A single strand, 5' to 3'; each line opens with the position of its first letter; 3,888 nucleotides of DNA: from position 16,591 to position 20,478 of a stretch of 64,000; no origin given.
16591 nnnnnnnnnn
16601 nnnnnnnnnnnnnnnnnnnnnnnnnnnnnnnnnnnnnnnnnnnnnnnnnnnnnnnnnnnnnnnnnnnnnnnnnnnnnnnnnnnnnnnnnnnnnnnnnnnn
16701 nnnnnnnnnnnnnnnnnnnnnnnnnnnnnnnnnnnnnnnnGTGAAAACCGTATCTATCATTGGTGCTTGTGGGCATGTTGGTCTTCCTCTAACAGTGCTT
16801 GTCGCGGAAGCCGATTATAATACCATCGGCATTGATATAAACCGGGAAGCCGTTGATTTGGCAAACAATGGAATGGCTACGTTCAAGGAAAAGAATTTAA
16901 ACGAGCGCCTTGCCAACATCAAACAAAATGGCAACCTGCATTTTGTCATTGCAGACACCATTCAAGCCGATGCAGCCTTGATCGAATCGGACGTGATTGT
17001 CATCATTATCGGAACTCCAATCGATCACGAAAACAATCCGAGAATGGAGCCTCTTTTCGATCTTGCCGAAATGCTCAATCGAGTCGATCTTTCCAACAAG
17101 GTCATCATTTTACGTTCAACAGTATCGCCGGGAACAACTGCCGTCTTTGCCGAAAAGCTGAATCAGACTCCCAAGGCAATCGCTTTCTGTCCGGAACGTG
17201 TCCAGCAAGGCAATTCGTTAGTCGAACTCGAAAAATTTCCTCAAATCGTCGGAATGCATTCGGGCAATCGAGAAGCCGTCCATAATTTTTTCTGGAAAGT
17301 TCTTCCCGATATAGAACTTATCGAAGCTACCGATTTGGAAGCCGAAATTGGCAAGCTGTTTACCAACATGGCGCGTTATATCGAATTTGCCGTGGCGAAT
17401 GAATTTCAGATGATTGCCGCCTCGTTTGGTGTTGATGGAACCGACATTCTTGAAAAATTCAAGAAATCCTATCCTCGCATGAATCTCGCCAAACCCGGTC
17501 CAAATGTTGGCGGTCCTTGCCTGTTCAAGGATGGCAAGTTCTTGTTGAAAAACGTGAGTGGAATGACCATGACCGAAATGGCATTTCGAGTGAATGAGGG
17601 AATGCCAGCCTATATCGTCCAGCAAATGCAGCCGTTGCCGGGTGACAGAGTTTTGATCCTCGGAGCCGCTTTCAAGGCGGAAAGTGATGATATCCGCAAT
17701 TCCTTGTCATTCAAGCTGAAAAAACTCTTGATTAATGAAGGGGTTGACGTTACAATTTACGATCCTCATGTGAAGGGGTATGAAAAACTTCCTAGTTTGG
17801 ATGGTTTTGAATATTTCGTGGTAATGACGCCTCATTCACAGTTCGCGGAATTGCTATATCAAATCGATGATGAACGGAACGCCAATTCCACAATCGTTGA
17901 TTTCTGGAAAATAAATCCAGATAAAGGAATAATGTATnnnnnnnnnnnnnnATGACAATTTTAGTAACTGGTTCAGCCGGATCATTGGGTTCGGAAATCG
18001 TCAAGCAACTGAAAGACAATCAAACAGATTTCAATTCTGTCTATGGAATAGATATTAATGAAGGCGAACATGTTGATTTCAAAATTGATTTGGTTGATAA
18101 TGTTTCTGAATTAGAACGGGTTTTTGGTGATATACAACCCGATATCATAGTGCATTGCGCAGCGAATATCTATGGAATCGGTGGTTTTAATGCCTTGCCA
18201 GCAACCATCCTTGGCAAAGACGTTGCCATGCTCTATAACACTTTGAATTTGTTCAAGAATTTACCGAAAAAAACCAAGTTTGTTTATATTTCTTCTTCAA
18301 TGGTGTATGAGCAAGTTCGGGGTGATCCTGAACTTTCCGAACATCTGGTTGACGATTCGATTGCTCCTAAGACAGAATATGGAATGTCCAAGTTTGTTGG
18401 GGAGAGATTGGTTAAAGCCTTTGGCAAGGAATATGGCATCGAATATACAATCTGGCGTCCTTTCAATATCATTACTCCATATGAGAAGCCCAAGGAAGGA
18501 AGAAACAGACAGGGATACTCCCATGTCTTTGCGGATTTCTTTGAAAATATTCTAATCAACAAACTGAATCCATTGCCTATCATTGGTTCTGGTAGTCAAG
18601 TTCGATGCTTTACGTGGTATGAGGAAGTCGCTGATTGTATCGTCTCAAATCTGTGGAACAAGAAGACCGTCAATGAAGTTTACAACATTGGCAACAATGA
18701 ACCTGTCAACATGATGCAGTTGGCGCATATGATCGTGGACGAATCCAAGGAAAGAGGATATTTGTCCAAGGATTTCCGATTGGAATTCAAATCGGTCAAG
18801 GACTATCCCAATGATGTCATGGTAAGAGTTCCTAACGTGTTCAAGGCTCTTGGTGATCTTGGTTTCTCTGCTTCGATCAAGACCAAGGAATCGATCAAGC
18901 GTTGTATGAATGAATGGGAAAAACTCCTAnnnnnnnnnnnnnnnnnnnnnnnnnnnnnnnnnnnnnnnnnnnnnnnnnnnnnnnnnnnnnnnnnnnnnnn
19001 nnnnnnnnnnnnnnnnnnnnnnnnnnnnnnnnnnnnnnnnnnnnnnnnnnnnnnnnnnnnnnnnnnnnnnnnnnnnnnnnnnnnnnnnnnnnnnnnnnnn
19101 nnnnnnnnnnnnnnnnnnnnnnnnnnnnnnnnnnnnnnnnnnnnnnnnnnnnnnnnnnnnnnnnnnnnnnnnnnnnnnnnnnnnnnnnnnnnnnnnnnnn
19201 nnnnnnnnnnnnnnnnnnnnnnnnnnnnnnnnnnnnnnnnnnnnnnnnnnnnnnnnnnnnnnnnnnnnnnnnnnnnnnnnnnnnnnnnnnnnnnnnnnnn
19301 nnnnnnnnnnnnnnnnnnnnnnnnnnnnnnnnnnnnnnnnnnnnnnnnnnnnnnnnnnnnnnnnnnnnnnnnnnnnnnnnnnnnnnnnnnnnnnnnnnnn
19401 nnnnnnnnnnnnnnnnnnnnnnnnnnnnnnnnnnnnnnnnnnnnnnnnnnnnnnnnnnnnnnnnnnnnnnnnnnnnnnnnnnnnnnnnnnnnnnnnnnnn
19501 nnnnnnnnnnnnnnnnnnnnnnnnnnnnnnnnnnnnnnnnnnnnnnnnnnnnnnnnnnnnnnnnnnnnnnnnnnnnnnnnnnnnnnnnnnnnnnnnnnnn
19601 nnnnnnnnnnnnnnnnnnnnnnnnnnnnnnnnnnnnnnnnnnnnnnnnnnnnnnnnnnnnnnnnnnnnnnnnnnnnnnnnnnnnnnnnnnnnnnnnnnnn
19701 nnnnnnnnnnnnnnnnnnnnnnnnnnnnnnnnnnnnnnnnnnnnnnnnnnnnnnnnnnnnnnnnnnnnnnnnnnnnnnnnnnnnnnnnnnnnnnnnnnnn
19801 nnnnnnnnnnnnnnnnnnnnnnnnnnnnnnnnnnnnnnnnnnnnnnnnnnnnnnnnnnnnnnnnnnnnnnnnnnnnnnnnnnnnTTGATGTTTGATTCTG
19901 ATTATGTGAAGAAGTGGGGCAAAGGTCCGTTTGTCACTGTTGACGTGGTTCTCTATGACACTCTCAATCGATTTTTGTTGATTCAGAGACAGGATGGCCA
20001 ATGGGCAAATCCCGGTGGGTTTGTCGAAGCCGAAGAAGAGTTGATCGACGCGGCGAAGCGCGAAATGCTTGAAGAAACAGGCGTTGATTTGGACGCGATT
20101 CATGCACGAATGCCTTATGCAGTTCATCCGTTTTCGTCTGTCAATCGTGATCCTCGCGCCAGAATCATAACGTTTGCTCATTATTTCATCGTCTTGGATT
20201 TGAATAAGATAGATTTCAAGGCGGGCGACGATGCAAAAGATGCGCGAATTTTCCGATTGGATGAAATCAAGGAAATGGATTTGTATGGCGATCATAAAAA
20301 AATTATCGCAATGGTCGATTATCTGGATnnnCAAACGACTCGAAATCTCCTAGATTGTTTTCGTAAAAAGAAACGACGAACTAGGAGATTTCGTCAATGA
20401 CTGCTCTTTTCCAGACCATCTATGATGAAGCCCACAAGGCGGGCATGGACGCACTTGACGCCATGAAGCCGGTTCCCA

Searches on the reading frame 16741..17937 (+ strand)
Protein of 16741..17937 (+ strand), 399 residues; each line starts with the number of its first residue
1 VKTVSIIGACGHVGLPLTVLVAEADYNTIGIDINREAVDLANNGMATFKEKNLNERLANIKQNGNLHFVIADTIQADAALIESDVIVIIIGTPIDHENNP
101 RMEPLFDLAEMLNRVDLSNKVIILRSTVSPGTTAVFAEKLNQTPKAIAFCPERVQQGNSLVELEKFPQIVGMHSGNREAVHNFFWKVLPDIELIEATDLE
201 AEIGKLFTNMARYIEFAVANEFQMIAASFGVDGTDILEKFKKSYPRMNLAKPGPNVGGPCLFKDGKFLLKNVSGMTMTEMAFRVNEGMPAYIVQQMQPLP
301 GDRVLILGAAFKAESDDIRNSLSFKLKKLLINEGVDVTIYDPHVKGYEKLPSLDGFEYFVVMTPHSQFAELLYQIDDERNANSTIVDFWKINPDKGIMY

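Call 13: search_protein_families(library=pfam, proteins=[window:16741-17937:+], max_evalue=0.01)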
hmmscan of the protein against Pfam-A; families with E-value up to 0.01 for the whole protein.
window:16741-17937:+ (399 aa): 3 families
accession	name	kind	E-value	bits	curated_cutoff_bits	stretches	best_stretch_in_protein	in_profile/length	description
PF03721.20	UDPG_MGDP_dh_N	-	8.4e-28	97.6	27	1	3-173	2-175/187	UDP-glucose/GDP-mannose dehydrogenase family, NAD binding domain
PF03720.21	UDPG_MGDP_dh_C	-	9.8e-15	55.2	30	1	305-390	1-99/103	UDP-glucose/GDP-mannose dehydrogenase family, UDP binding domain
PF00984.24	UDPG_MGDP_dh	-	3.3e-12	46.8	25.4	1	200-277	2-84/94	UDP-glucose/GDP-mannose dehydrogenase family, central domain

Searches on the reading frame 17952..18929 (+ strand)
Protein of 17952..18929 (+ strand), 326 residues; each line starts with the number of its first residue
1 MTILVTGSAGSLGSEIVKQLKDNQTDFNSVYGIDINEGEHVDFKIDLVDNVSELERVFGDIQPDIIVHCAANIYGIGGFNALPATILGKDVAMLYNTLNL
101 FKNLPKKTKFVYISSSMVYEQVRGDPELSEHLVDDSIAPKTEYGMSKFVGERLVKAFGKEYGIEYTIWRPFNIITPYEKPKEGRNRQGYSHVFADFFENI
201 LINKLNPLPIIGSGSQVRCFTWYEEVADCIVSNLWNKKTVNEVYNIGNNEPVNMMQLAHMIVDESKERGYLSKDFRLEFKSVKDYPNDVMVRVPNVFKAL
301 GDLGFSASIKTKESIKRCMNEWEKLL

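Call 13: search_protein_families(library=pfam, proteins=[window:17952-18929:+], max_evalue=0.01)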
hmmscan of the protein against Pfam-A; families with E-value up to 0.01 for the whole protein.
window:17952-18929:+ (326 aa): 6 families
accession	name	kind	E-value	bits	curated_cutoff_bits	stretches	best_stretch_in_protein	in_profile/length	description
PF01370.27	Epimerase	-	1.9e-38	132.7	20.9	1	3-247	1-240/240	NAD dependent epimerase/dehydratase family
PF16363.11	GDP_Man_Dehyd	-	2.6e-24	86.8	27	1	4-317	1-331/332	GDP-mannose 4,6 dehydratase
PF04321.23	RmlD_sub_bind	-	1.7e-18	67.1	27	2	1-71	1-60/287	RmlD substrate binding domain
PF07993.18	NAD_binding_4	-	2.1e-12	47.2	20.1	1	64-185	90-216/258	Male sterility protein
PF02719.21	Polysacc_synt_2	-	1.3e-05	24.9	20.2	1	3-71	1-86/293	Polysaccharide biosynthesis protein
PF01073.25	3Beta_HSD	-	0.0068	15.9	22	0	4-155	1-158/280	3-beta hydroxysteroid dehydrogenase/isomerase family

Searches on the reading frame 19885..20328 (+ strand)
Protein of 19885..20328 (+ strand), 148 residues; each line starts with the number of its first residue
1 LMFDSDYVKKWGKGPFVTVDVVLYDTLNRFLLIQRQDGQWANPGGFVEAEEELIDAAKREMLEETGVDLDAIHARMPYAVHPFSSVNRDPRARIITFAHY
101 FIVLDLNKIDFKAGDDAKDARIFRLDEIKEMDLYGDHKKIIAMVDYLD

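Call 69: search_protein_families(library=pfam, proteins=[window:19885-20328:+], max_evalue=0.001)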
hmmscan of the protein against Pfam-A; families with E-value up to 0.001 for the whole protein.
window:19885-20328:+ (148 aa): 2 families
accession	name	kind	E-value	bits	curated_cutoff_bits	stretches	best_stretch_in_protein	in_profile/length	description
PF00293.34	NUDIX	-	4.2e-19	69.3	21.1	1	17-142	4-132/134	NUDIX domain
PF22327.2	Nudt16-like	-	5.8e-06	26.8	27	1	30-108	25-102/161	U8 snoRNA-decapping enzyme-like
